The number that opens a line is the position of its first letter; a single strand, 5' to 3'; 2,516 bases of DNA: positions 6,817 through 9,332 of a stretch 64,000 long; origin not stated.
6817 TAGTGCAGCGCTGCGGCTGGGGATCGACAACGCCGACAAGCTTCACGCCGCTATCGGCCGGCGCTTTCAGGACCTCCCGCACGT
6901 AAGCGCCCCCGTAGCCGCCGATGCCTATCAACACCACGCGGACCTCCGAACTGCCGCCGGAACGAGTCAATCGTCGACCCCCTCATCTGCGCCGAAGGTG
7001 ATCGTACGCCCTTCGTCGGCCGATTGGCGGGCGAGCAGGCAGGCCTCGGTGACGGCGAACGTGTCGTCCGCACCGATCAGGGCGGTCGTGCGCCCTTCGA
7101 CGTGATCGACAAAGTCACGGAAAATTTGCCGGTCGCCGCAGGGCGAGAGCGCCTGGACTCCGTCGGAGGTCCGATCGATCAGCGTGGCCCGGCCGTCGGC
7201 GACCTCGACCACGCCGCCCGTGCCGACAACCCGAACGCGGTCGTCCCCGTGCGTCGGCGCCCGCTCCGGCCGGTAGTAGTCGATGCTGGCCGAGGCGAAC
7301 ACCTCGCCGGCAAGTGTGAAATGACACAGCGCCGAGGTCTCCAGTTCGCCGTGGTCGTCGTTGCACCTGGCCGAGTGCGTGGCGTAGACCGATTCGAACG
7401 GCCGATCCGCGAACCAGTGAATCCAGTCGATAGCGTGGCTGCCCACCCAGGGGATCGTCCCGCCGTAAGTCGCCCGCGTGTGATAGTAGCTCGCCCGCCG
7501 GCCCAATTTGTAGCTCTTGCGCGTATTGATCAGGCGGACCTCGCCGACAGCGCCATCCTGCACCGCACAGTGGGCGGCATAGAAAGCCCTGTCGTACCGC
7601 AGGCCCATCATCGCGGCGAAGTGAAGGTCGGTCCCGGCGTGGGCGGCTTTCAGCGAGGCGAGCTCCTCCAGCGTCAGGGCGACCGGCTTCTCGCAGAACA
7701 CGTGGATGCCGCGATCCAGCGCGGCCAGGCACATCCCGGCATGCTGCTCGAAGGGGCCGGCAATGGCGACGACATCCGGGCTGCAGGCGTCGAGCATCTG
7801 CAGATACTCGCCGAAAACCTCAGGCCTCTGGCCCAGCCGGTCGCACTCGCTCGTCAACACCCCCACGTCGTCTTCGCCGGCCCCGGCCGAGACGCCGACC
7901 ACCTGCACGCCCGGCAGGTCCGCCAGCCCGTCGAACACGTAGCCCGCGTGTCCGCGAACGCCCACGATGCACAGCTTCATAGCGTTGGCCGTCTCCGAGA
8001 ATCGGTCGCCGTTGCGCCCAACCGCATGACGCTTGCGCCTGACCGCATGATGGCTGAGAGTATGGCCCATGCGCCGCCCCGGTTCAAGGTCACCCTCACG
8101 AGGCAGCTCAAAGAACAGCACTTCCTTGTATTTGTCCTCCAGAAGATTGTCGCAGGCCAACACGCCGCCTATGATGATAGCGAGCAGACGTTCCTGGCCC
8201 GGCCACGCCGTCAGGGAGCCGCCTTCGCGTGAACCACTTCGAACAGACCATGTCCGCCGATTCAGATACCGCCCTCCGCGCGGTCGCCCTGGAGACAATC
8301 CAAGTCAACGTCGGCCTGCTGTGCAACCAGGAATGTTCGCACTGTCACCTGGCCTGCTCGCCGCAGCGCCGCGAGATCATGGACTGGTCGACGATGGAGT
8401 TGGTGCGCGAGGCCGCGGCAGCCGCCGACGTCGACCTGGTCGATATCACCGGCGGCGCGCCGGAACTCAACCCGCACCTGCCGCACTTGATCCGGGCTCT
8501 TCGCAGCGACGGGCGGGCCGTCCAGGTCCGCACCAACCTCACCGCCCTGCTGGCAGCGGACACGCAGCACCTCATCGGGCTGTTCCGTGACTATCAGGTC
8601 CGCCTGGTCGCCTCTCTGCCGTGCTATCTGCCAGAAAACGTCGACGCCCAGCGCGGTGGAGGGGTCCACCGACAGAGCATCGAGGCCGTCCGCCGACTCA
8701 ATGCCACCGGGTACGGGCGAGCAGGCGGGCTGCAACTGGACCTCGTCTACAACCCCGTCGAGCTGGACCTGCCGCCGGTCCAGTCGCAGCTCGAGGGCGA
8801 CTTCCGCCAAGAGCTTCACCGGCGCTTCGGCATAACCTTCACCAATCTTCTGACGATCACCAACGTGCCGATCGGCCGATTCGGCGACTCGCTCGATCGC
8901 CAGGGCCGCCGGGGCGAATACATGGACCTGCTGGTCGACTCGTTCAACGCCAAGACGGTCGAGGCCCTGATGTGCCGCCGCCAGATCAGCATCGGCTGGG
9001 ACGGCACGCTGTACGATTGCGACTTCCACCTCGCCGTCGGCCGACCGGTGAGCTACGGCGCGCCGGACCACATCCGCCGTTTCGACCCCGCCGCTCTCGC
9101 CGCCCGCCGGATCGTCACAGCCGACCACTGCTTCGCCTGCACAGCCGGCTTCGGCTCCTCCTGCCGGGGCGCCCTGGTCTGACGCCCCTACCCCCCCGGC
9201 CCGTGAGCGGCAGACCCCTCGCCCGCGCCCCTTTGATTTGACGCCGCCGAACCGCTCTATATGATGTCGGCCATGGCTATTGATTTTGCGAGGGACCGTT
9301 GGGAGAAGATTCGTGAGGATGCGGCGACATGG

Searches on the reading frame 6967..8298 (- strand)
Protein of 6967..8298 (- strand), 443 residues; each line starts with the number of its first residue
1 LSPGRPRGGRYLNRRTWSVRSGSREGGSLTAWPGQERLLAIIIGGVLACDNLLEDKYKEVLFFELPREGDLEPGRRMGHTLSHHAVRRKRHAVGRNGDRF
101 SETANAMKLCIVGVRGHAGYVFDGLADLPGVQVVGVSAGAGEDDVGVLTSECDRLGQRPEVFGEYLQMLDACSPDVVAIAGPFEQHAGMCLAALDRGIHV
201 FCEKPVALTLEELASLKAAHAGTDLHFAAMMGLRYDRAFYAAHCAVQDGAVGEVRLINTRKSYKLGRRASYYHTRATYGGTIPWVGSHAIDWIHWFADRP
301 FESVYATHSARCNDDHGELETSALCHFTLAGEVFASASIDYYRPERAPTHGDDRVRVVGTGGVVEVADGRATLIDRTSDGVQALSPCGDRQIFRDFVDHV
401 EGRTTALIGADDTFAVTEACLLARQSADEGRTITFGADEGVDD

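Call 76: search_protein_families(library=pfam, proteins=[window:6967-8298:-], max_evalue=0.0001)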
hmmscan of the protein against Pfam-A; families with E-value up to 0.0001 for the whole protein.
window:6967-8298:- (443 aa): 3 families
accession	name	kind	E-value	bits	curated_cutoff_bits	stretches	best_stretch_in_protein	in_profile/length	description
PF22725.1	GFO_IDH_MocA_C3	-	6.2e-16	59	27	1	242-364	4-123/124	GFO/IDH/MocA C-terminal domain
PF01408.29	GFO_IDH_MocA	-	6e-13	50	24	1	111-221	5-110/120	Oxidoreductase family, NAD-binding Rossmann fold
PF02894.22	GFO_IDH_MocA_C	-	1.7e-07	31.7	22.9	1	246-433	4-216/218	Oxidoreductase family, C-terminal alpha/beta domain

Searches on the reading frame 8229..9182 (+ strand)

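Call 76: search_protein_families(library=pfam, proteins=[window:8229-9182:+], max_evalue=0.0001)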
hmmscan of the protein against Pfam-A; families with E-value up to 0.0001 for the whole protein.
window:8229-9182:+ (317 aa): 2 families
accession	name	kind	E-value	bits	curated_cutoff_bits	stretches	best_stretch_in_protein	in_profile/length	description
PF12345.13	DUF3641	-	1.2e-49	168.2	24.9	1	181-315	1-134/134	Protein of unknown function (DUF3641)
PF04055.27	Radical_SAM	-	1.8e-09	38.4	29.5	1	27-163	2-142/166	Radical SAM superfamily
